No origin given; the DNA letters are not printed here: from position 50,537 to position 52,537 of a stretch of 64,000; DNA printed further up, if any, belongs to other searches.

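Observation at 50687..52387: Uncharacterised 566-aa Mrr-like nuclease-domain protein translationally adjacent to an EcoRV-type R-M pair: candidate new defense component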

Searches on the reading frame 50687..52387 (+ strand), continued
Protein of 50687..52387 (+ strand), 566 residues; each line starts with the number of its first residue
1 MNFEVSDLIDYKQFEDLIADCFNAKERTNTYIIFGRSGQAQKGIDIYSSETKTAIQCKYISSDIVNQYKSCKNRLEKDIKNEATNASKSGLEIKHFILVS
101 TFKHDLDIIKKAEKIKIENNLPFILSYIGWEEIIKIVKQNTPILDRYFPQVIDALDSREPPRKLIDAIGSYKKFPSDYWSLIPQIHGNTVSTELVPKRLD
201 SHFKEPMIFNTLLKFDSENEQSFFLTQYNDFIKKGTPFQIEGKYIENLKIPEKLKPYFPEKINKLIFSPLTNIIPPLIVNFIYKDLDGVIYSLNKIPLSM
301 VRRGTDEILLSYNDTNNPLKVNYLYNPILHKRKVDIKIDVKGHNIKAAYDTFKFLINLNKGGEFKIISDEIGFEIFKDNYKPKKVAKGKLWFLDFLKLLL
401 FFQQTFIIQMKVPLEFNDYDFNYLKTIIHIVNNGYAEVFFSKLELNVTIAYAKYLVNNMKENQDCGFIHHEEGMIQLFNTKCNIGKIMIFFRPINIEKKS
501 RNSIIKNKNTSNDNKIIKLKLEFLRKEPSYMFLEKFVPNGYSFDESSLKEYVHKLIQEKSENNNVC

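Call 65: find_related_loci(query=A3, collection=metagenome_contigs, flank=10000)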
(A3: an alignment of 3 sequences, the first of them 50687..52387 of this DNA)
Query A3 (566 aa) in metagenome_contigs; peptide patterns used: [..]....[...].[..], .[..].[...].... (x = any residue, [..] = any of these).
352 stretches matched a pattern; 22 encode a relative of the query (tblastn E <= 1e-3); 22 distinct loci.
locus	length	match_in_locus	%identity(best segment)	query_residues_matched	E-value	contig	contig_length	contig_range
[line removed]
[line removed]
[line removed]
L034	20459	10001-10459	35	3-152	1e-21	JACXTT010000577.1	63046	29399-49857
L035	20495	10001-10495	34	2-165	6e-21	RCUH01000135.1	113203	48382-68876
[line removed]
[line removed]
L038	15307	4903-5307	33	1-149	8e-10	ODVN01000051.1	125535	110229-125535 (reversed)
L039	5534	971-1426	28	10-168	8e-10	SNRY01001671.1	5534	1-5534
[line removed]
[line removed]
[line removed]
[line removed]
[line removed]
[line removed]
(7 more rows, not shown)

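Call 66: find_related_loci(query=A3, collection=viral_contigs, flank=10000)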
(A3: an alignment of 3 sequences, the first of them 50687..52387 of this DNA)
Query A3 (566 aa) in viral_contigs; peptide patterns used: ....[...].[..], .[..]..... (x = any residue, [..] = any of these).
77 stretches matched a pattern, but none encodes a relative of the query by tblastn (E <= 1e-3).

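Call 69: search_protein_families(library=pfam, proteins=[L031:11673-13199:+, L031:13260-14276:+, L031:14308-15828:+, L031:15873-17183:+, L031:7613-8854:+, L017:2-1255:+, L024:8260-9978:+, L020:5157-9983:+, L003:3-1232:+, L012:320-1795:+], max_evalue=0.001)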
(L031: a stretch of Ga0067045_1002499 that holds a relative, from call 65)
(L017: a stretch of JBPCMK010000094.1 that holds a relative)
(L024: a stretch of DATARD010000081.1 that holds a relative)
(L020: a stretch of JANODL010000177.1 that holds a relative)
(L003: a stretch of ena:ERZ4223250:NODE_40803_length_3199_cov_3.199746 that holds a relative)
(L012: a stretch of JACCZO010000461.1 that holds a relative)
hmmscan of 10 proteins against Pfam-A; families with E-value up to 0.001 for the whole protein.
L031:11673-13199:+ (509 aa): 2 families
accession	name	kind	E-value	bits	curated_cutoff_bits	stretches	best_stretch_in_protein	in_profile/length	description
PF01555.25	N6_N4_Mtase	-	2.1e-47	162.3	26.7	1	21-265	1-219/221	DNA methylase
PF02086.21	MethyltransfD12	-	0.00073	19.8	22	0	215-283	7-77/253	D12 class N6 adenine-specific DNA methyltransferase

L031:13260-14276:+ (339 aa): 3 families
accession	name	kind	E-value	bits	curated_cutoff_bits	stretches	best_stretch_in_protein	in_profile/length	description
PF06250.17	YhcG_C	-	1.2e-56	191.3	32.5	1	174-323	2-151/157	YhcG PDDEXK nuclease domain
PF17761.7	DUF1016_N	-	1.1e-42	145.8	32.8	1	15-149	1-137/137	DUF1016 N-terminal domain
PF17762.8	HTH_ParB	-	0.00071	20.1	22.6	0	102-144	57-99/102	ParB HTH domain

L031:14308-15828:+ (507 aa): 1 family
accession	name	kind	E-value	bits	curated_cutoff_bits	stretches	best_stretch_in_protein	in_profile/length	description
PF00221.24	Lyase_aromatic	-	6.8e-166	553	27.3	1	10-467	1-465/466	Aromatic amino acid lyase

L031:15873-17183:+ (437 aa): 1 family
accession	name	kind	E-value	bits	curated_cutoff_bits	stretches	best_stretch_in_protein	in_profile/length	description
PF01555.25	N6_N4_Mtase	-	6.5e-37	128.1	26.7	1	130-408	1-217/221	DNA methylase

L031:7613-8854:+ (414 aa): 1 family
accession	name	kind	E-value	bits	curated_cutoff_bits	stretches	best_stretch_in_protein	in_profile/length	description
PF00871.23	Acetate_kinase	-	6.5e-152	506.2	22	1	3-402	2-392/392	Acetokinase family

L017:2-1255:+ (418 aa): 4 families
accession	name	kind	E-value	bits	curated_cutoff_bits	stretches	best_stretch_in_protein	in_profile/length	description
PF02779.29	Transket_pyr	-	2.7e-55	187.1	27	1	102-271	3-172/174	Transketolase, pyrimidine binding domain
PF22613.1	Transketolase_C_1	-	2.3e-40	137.7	27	1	288-406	1-113/113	Transketolase-like TK C-terminal domain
PF00456.26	Transketolase_N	-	1.1e-13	51.3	22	1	4-86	252-334/334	Transketolase, thiamine diphosphate binding domain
PF02780.25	Transketolase_C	-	6.3e-13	49.2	25.9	1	302-410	7-124/124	Transketolase, C-terminal domain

L024:8260-9978:+ (573 aa): 2 families
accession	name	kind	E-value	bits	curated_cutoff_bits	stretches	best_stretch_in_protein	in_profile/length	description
PF03781.23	FGE-sulfatase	-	1.2e-46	159.9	23.3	1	326-530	5-224/255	Sulfatase-modifying factor enzyme 1-like domain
PF13676.11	TIR_2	-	2.8e-22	79.9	28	1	56-178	1-121/122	TIR domain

L020:5157-9983:+ (1609 aa): 3 families
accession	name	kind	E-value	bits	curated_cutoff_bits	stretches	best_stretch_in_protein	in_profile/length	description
PF13424.12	TPR_12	-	0.00012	22.6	30.1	1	1514-1573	5-68/77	Tetratricopeptide repeat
PF20720.3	nSTAND3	-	0.00022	21.4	27.2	0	302-430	14-116/155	Novel STAND NTPase 3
PF13401.12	AAA_22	-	0.00062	20.5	27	0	304-428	4-126/130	AAA domain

L003:3-1232:+ (410 aa): 2 families
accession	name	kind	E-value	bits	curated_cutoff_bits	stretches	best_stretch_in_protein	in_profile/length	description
PF07669.17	Eco57I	-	1e-24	88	25.3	1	11-139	39-168/171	Eco57I restriction-modification methylase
PF12950.13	TaqI_C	-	3.6e-20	72.8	26.5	1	238-352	2-117/118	TaqI-like C-terminal specificity domain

L012:320-1795:+ (492 aa): 3 families
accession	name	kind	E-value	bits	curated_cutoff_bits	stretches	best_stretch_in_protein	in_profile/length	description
PF01555.25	N6_N4_Mtase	-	1.6e-48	166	26.7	1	31-326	1-218/221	DNA methylase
PF13847.12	Methyltransf_31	-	0.00055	20.1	27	0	288-330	2-47/145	Methyltransferase domain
PF04471.18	Mrr_cat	-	0.00076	20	21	0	381-469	25-101/115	Restriction endonuclease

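Call 71: search_protein_families(library=ncbifam, alignment_id=A1, max_evalue=0.01)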
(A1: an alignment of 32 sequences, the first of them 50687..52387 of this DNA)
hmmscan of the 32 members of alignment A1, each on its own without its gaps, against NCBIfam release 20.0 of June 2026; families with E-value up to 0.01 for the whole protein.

A. member 1, window:50687-52387:+ (566 aa): 0 families

B. families by the number of members that match (of 32 scanned): 1 family
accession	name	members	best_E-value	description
TIGR03338.1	phnR_burk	1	0.0058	phosphonate utilization associated transcriptional regulator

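Call 83: search_protein_families(library=padloc, proteins=[P0100, P0107, P0123, P0003, P0005, P0018, P0119, P0124, P0150, P0087], max_evalue=0.01)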
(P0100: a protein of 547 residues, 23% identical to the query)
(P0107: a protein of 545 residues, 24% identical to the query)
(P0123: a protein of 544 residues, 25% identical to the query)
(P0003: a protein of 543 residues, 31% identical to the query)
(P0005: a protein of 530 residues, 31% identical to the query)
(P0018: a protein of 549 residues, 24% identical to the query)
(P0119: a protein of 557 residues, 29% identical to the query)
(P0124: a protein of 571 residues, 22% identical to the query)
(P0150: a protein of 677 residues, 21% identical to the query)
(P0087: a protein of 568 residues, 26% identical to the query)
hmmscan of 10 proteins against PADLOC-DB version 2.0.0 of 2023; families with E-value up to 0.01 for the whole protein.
P0100 (547 aa): 8 families
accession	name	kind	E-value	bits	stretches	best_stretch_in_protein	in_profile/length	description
PDLC04290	PDC-M02A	-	2.4e-10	38.3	1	17-154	12-164/170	-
PDLC02398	Aga_REase-PNTD1-PNTD2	-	5.3e-09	33.6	1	36-167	35-156/429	Class I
PDLC04282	PDC-M02A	-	3.6e-07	28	1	36-150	46-172/182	-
PDLC04276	PDC-M02A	-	3.9e-05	21.4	1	32-155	45-180/184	-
PDLC04291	PDC-M02A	-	5.6e-05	21.2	1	40-149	43-166/176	-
PDLC04297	PDC-M02A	-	0.00016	19.5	1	37-154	33-160/165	-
PDLC04278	PDC-M02A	-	0.0067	14.4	0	51-154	50-162/167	-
PDLC04292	PDC-M02A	-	0.0082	14.1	0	123-149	133-159/169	-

P0107 (545 aa): 4 families
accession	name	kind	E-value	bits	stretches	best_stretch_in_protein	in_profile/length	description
PDLC02398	Aga_REase-PNTD1-PNTD2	-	2e-07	28.4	1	40-158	33-144/429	Class I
PDLC04290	PDC-M02A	-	1.1e-05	23.1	1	11-159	5-165/170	-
PDLC04282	PDC-M02A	-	0.0026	15.4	0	41-150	45-168/182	-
PDLC04297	PDC-M02A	-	0.0042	14.9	0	129-158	131-160/165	-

P0123 (544 aa): 6 families
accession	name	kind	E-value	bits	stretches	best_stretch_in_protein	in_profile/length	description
PDLC03851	LmuA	-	1.1e-16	59.7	1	13-148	29-183/343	-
PDLC02164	Avs2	-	7.9e-08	28.5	1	13-122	19-148/1504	-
PDLC05079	PDC-S73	-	8.5e-07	26.1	1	12-138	12-139/752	-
PDLC04715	PDC-M58A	-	0.00012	20.1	1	66-135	71-138/154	-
PDLC02166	Avs2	-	0.00022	16.8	1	14-98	21-108/1498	-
PDLC02161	Avs2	-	0.0054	12.4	1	20-95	23-101/1499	-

P0003 (543 aa): 1 family
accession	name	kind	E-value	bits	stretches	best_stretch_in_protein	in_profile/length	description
PDLC01854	CARF3--CARF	-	0.0068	14.1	0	458-515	26-80/208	-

P0005 (530 aa): 0 families

P0018 (549 aa): 0 families

P0119 (557 aa): 0 families

P0124 (571 aa): 0 families

P0150 (677 aa): 0 families

P0087 (568 aa): 0 families

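Call 89: find_encoding_contigs(protein=P0128, flank=6000, max_places=3)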
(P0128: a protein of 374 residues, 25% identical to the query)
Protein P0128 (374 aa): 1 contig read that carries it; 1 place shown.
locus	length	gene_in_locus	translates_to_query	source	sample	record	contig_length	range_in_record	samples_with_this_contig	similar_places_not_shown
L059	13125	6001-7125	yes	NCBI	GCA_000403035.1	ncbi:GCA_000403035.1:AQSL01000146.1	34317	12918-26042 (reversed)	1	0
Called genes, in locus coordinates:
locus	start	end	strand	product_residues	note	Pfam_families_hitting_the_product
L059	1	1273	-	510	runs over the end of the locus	-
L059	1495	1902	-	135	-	PF01814:Hemerythrin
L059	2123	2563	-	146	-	PF02915:Rubrerythrin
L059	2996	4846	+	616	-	PF00009:GTP_EFTU, PF03144:GTP_EFTU_D2, PF22042:EF-G_D2, PF00679:EFG_C, PF21018:BipA_C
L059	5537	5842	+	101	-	-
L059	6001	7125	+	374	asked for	-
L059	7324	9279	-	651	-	PF00005:ABC_tran, PF02463:SMC_N (faint), PF13555:AAA_29 (faint), PF13175:AAA_15 (faint), PF13304:AAA_21 (faint), PF12848:ABC_tran_Xtn, PF00005:ABC_tran, PF16326:ABC_tran_CTD, +3 more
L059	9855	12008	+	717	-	PF09371:Tex_N, PF22706:Tex_central_region, PF16921:Tex_YqgF, PF14639:YqgF (weak), PF14635:HHH_7, PF12836:HHH_3, PF17674:HHH_9, PF00575:S1, +1 more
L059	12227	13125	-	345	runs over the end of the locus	PF04015:DUF362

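Call 90: find_encoding_contigs(protein=P0083, flank=6000, max_places=3)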
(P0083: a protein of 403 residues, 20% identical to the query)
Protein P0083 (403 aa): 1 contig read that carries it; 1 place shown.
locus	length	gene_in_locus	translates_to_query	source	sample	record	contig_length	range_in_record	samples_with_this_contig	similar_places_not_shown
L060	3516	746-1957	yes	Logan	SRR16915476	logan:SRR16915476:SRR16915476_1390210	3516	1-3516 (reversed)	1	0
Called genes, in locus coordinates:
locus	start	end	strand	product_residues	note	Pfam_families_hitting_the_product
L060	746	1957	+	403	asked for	-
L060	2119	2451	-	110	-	-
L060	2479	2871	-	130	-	PF02661:Fic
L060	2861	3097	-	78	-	-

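Call 91: search_protein_families(library=padloc, alignment_id=A4, max_evalue=0.00001)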
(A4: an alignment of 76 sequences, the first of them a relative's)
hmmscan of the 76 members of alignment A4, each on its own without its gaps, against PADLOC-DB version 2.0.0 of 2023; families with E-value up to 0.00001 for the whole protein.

A. member 1, L002:3-626:+ (208 aa): 0 families

B. families by the number of members that match (of 76 scanned): 162 families (the first 25 are shown)
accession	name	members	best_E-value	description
PDLC03339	MTase_II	2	4.2e-68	Type II methyltransferase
PDLC03354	MTase_II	2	8.7e-62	Type II methyltransferase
PDLC03300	MTase_II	2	3.4e-51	Type II methyltransferase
PDLC03371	MTase_II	2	4.2e-48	Type II methyltransferase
PDLC03633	MTase_III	2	7.5e-46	Type III methyltransferase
PDLC03299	MTase_II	2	8.6e-46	Type II methyltransferase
PDLC03644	MTase_III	2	1.6e-42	Type III methyltransferase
PDLC03216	MTase_II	2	5.4e-42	Type II methyltransferase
PDLC03638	MTase_III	2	1.1e-40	Type III methyltransferase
PDLC03738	oMTase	2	6.9e-38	orphan methyltransferase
PDLC03636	MTase_III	2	3.3e-35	Type III methyltransferase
PDLC03635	MTase_III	2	9.2e-33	Type III methyltransferase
PDLC03238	MTase_II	2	9.6e-32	Type II methyltransferase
PDLC03353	MTase_II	2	7.1e-31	Type II methyltransferase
PDLC03265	MTase_II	2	2.6e-29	Type II methyltransferase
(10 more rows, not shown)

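Call 94: search_dna_similar(query=P0097, collection=plasmids, mode=protein, max_evalue=0.00001, max_rows=15)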
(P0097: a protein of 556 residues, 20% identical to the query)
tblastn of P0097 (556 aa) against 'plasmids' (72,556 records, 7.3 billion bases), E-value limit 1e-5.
Records with a match: 1; places in all: 1; records where one place covers at least 80% of the query: 0.
Best place of each record, by identity: <60% 1.
By first word of the organism name: Desulfosarcina 1.
By predicted mobility (MOB-suite, as given by PLSDB): mobilizable 1.
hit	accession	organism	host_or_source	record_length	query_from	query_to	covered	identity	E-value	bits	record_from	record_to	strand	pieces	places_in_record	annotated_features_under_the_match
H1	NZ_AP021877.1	Desulfosarcina ovata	-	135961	8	148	25%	33.8%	1e-7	62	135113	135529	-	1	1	hypothetical protein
